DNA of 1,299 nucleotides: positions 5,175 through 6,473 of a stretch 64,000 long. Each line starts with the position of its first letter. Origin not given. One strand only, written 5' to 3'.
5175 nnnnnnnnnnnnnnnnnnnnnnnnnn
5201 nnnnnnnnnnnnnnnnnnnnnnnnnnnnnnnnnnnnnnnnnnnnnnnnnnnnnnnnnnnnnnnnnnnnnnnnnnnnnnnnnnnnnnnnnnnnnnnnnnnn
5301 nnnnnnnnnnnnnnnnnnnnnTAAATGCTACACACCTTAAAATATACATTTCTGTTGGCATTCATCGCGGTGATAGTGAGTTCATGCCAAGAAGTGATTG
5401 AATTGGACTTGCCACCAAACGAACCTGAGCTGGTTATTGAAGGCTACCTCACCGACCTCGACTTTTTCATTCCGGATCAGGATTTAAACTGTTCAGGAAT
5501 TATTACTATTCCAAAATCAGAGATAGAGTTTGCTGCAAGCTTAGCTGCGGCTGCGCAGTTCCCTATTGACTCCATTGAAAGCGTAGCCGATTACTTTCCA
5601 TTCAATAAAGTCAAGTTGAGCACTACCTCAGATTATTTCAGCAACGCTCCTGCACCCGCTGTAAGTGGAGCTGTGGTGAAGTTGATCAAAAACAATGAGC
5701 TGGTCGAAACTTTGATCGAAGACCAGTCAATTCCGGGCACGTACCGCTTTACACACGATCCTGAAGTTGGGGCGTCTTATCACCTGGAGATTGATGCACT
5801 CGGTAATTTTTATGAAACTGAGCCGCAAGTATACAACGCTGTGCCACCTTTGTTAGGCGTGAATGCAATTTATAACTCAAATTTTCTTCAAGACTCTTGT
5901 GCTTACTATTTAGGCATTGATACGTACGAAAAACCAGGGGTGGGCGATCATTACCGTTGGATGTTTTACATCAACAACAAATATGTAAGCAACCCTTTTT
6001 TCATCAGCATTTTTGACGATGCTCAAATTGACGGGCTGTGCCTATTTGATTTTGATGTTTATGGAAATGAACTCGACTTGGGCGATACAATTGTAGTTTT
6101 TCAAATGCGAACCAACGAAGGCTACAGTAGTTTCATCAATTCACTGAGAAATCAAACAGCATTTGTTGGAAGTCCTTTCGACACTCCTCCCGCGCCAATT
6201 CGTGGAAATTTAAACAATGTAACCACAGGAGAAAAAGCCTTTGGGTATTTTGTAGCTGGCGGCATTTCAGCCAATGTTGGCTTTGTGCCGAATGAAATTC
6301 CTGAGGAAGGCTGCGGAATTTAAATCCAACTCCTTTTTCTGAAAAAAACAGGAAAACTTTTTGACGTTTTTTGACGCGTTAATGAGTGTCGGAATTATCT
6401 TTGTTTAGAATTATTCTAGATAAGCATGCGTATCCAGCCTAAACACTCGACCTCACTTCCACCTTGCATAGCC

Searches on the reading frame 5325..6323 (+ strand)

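Call 49: search_protein_families(library=pfam, proteins=[window:5325-6323:+], max_evalue=0.01)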
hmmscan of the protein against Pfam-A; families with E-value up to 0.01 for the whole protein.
window:5325-6323:+ (332 aa): 1 family
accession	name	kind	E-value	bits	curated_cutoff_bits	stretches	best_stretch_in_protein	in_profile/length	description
PF14054.11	DUF4249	-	1e-14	55.2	28.5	1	95-312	30-263/269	Domain of unknown function (DUF4249)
